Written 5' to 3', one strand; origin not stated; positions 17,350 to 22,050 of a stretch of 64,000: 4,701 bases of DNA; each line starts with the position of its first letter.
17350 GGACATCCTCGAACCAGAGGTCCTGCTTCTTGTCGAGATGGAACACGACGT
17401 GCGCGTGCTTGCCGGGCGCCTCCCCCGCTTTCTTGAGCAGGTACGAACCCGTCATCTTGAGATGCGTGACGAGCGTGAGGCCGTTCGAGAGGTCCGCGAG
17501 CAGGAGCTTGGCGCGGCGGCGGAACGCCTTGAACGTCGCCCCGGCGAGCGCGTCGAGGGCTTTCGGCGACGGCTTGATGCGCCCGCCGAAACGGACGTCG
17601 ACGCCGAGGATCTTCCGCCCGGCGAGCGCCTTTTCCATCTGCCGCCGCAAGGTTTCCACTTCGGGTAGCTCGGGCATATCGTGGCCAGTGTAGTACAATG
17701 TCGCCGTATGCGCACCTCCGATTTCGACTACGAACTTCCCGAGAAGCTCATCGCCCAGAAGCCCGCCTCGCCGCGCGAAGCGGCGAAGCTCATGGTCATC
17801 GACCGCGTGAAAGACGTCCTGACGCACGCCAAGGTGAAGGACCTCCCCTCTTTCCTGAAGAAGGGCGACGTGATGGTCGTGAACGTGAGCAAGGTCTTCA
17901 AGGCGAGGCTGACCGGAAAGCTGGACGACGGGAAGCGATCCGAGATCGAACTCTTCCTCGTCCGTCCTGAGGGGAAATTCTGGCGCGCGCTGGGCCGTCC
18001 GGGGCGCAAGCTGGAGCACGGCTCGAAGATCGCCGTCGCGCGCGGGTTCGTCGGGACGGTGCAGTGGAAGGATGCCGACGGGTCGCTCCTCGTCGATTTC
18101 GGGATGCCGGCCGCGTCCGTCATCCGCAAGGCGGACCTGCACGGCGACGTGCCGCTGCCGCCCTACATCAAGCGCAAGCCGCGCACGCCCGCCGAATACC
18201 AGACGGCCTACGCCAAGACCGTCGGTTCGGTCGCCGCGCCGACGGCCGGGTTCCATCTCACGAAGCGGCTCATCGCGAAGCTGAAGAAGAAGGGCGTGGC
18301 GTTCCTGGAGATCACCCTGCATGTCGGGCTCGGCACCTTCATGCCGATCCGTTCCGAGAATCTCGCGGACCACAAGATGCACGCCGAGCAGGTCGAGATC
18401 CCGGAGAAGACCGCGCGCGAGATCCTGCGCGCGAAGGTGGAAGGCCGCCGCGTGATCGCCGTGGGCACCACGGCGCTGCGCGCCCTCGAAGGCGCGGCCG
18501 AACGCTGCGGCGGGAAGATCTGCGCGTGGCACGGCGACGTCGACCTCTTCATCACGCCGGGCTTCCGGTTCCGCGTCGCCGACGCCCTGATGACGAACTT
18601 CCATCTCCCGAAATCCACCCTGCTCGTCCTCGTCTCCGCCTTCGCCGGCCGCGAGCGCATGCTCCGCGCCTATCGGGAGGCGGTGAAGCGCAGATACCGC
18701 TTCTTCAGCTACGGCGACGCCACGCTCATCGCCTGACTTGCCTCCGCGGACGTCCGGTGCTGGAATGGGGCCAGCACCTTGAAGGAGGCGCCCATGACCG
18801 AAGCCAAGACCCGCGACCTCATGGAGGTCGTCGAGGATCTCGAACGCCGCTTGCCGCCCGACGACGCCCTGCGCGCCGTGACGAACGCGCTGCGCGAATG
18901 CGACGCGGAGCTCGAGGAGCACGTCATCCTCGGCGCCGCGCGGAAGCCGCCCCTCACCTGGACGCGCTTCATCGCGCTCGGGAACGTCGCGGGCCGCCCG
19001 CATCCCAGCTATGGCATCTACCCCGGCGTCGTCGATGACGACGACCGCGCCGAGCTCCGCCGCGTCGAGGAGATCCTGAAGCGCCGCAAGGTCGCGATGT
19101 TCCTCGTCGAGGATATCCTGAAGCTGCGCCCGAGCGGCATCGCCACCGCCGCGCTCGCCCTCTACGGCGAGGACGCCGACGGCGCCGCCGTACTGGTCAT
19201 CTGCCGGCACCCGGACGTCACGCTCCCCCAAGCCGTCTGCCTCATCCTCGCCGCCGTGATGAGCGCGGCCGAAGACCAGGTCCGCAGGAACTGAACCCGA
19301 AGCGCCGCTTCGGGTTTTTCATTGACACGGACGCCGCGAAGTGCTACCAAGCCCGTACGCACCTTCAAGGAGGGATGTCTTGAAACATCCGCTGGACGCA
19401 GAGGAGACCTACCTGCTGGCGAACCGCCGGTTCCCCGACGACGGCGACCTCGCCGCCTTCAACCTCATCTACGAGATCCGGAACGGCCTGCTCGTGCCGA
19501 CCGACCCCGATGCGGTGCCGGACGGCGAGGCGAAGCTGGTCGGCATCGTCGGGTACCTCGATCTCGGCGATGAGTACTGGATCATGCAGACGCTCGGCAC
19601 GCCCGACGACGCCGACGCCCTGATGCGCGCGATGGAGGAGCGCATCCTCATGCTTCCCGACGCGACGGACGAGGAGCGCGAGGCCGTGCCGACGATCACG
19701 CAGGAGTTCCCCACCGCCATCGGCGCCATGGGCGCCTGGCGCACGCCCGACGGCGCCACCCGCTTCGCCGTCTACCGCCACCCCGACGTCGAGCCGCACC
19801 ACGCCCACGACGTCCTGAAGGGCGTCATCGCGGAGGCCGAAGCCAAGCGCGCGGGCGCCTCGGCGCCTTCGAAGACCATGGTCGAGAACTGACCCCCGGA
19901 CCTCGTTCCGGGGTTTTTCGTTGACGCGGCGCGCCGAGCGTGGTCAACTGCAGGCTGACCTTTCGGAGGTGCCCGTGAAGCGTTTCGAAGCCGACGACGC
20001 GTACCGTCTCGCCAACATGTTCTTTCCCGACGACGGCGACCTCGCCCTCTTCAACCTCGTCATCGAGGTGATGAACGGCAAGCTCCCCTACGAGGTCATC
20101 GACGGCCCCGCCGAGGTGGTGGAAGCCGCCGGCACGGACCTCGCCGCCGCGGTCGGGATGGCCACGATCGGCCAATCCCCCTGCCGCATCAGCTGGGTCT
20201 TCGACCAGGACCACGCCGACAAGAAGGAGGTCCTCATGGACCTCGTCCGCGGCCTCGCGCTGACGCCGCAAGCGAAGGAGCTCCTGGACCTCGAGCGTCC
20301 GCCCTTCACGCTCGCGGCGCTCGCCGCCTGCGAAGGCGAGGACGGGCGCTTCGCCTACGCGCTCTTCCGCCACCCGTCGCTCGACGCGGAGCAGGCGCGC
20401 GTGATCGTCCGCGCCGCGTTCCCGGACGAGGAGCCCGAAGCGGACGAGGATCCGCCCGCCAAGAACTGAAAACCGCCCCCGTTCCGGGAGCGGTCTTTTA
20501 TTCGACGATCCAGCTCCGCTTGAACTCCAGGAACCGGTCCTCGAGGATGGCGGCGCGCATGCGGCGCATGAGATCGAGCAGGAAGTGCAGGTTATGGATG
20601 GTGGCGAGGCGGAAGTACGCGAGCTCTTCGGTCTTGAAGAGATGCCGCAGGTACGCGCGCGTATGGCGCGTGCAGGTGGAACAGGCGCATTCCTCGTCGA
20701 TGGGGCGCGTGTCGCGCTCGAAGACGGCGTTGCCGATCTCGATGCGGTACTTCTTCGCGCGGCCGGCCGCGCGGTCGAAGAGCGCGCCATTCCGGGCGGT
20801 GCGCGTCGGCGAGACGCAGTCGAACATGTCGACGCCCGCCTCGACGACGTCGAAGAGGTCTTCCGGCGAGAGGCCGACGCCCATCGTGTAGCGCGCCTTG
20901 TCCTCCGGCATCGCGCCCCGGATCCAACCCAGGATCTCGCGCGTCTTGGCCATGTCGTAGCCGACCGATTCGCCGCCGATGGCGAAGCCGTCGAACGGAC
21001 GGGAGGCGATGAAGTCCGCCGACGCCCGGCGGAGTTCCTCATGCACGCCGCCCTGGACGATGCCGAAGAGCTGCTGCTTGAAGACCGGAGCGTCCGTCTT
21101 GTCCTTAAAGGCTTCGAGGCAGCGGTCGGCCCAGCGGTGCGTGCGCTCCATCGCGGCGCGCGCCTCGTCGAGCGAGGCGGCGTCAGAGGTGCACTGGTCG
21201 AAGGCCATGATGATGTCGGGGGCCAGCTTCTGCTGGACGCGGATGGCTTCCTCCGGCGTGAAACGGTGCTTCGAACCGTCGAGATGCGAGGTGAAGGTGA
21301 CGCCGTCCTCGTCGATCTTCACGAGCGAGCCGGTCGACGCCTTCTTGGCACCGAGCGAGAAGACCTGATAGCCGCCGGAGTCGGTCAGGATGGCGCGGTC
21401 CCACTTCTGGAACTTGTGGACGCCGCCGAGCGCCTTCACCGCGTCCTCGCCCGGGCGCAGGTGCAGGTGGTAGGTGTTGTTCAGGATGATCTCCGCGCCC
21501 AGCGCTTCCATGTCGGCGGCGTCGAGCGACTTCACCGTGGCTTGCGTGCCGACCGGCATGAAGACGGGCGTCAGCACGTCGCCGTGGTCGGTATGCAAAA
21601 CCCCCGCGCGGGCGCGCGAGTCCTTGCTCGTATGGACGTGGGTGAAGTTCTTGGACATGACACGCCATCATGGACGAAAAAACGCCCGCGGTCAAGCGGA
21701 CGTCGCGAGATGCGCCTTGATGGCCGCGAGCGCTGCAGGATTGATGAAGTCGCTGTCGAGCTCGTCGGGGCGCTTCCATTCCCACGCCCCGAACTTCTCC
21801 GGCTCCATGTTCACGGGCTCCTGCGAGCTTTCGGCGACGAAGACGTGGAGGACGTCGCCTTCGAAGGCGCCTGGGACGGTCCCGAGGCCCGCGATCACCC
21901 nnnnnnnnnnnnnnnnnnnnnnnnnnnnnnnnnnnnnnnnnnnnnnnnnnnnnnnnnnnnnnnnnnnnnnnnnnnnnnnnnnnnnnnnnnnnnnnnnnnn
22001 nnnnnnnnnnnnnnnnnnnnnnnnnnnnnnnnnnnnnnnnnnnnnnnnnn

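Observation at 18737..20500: Three tandem paralogous small acidic proteins, each in its own terminator-promoter cassette, between queA and tgt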

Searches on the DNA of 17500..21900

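Call 84: search_rna_families(source=window, start=17500, end=21900, threshold=evalue, max_evalue=5)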
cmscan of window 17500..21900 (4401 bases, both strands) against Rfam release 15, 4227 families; matches with E-value up to 5: 3.
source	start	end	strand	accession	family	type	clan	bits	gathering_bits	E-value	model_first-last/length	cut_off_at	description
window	17613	17776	-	RF03108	Methylosinus-1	Gene; sRNA;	-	21.8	145.1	0.055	1-214/214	no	Methylosinus-1 RNA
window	19851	19921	+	RF02837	anti-hemB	Gene; sRNA;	-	17.1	49.5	1.6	1-81/81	no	Burkholderia RNA 7 (anti-hemB)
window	19880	19942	+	RF02791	CcsR1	Gene; sRNA;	-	15.1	65.3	4.3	1-83/83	no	Conserved CCUCCUCCC motif stress-induced RNA 1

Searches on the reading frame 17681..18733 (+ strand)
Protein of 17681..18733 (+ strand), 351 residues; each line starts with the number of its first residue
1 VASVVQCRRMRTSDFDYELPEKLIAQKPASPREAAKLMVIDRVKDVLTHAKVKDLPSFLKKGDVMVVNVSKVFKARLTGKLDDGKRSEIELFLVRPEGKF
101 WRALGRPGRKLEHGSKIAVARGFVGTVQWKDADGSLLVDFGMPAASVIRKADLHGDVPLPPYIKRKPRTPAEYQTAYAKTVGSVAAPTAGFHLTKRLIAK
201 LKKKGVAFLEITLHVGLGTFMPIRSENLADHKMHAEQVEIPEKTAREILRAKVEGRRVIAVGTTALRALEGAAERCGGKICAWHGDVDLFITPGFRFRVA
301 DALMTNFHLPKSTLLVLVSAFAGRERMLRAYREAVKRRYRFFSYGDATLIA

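Call 9: search_protein_families(library=pfam, proteins=[window:17681-18733:+], max_evalue=1)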
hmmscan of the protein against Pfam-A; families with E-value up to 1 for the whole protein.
window:17681-18733:+ (351 aa): 1 family
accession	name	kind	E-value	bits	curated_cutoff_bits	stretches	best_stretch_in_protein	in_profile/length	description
PF02547.20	Queuosine_synth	-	9.8e-122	406.5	25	1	12-350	1-322/322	Queuosine biosynthesis protein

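Call 69: find_related_loci(query=window:17681-18733:+, collection=metagenome_contigs, flank=5000)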
Query window:17681-18733:+ (351 aa) in metagenome_contigs; peptide patterns used: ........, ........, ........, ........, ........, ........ (x = any residue, [..] = any of these).
600 stretches matched a pattern (row limit reached: there are more); 574 encode a relative of the query (tblastn E <= 1e-3); the best 80 are kept; 80 distinct loci.
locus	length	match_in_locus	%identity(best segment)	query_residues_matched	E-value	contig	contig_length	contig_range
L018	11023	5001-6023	78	10-350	1e-179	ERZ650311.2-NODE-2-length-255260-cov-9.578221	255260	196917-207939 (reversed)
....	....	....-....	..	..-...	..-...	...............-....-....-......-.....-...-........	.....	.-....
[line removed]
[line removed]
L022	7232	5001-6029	49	12-351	1e-97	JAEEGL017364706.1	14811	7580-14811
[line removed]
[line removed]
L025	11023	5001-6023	47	9-350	1e-95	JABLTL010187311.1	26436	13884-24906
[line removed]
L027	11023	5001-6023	49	10-351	1e-95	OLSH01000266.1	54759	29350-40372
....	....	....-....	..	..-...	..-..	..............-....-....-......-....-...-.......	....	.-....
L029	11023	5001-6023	48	10-351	4e-95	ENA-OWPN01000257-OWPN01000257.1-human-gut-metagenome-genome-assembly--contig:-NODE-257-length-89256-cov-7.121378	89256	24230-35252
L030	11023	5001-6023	48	10-351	4e-95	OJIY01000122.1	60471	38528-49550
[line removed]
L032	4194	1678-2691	47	10-350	3e-95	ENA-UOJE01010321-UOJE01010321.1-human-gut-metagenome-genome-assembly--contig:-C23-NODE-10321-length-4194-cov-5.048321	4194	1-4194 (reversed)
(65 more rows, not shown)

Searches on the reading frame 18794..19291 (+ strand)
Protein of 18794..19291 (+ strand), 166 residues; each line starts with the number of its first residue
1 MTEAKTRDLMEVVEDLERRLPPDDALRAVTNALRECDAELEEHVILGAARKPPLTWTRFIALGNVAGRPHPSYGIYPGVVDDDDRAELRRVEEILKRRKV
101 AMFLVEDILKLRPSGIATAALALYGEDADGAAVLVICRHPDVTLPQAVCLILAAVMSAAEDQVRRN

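Call 9: search_protein_families(library=pfam, proteins=[window:18794-19291:+], max_evalue=1)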
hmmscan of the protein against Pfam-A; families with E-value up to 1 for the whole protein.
window:18794-19291:+ (166 aa): 2 families
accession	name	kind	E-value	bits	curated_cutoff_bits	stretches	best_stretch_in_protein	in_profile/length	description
PF08299.17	Bac_DnaA_C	-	0.13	12.8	31.5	1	89-117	23-51/69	Bacterial dnaA protein helix-turn-helix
PF23170.1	bHLH_PER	-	0.24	11.6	27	1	5-26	4-25/60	Period circadian protein homolog bHLH-like domain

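Call 10: search_protein_families(library=ncbifam, proteins=[window:18794-19291:+], max_evalue=1)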
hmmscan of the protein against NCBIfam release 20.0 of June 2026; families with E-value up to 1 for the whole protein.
window:18794-19291:+ (166 aa): 0 families

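Call 11: search_protein_families(library=padloc, proteins=[window:18794-19291:+], max_evalue=1)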
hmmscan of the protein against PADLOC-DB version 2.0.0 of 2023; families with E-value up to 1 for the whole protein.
window:18794-19291:+ (166 aa): 0 families

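Call 12: search_protein_families(library=phrogs, proteins=[window:18794-19291:+], max_evalue=1)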
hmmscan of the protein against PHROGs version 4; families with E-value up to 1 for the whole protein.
window:18794-19291:+ (166 aa): 1 family
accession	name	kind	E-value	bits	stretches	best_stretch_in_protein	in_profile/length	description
phrog_17869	-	unknown function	0.027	15.9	1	109-164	24-79/97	-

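Call 20: find_homologous_proteins(query=A1, max_evalue=0.01)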
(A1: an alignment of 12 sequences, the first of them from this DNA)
Query A1 (12 sequences) (166 aa, profile of the alignment): 28 proteins with E <= 0.01 among 8000 candidates.
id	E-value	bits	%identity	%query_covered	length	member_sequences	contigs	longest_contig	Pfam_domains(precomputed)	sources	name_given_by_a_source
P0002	1.0e-50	190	44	19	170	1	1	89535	-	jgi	jgi:hypothetical protein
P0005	4.6e-50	188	57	8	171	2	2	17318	-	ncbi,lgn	-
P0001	1.0e-49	187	38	19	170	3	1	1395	-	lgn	-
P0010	6.4e-49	184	78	100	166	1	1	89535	-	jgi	jgi:hypothetical protein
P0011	2.4e-48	182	100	100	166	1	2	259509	-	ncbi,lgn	-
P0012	8.0e-47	177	69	100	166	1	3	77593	-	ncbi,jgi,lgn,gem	-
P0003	4.7e-45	172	44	19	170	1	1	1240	-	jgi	-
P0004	1.1e-44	170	35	29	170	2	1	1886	-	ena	-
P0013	2.5e-44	169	79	100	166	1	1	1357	-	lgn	-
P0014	2.3e-43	166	80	100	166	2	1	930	-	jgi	-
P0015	4.1e-43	165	78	100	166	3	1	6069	-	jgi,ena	-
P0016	4.2e-43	165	89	100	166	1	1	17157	-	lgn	-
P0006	2.3e-42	163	64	8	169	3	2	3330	-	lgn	-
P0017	1.2e-41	161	31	16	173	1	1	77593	-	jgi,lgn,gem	-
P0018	1.7e-40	157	77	100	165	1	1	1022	-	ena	-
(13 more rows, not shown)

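Call 43: find_encoding_contigs(protein=P0011, flank=1000, max_places=2)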
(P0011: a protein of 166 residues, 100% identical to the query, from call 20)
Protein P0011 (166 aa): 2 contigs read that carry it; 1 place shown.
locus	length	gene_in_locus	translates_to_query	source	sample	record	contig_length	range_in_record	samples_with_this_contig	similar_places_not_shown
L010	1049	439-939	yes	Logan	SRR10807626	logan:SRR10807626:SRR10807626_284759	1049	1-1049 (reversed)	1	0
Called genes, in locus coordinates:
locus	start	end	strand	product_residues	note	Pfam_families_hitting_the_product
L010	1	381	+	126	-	?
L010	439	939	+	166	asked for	-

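Call 73: predict_structure(alignment_id=A6)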
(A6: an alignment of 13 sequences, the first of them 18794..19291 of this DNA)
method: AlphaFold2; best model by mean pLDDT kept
length: 166 residues; sequences in the alignment: 13
mean_pLDDT: 43.8   pTM: 0.36
mean pLDDT of the five models: 43.8, 42.9, 42.1, 41.0, 37.5
residues with pLDDT >= 90: 0; 70-90: 0; 50-70: 53; < 50: 113
segments of 3 or more residues with pLDDT < 50: 1-7, 39-121, 125-137, 164-166
pLDDT, mean of each block of 10 residues (from residue 1): 41 60 56 54 34 36 33 28 44 39 37 39 46 47 51 53 48
secondary structure, 60 per line:
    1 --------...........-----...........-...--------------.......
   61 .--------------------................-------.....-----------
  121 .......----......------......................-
elements in order: H9-19 H25-35 E54-61 H82-97 H105-109 E121-127 E132-137 H144-165

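Call 79: list_cluster_members(proteins=[window:18794-19291:+, window:19380-19889:+, window:19975-20466:+, P0007, P0012])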
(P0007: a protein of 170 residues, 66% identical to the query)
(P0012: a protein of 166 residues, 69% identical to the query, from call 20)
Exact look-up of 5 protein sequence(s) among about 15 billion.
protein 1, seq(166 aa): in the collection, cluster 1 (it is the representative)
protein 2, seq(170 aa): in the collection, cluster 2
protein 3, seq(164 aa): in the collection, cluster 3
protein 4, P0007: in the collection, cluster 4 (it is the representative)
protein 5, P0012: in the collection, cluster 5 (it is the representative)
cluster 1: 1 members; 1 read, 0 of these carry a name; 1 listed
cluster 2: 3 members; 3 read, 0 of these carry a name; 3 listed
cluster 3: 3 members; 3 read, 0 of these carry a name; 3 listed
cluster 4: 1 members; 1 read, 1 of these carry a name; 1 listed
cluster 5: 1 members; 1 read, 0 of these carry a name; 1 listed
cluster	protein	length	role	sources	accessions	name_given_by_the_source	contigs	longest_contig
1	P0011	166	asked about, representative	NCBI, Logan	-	-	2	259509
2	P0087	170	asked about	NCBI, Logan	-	-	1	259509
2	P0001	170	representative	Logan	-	-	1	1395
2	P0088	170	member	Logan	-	-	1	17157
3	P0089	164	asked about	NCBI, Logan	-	-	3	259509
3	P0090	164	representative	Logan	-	-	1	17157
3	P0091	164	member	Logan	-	-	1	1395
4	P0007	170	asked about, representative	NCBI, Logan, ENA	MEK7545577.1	MAG: hypothetical protein AAB554_00700 [Patescibacteria group bacterium]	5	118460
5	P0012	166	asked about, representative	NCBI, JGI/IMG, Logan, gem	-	-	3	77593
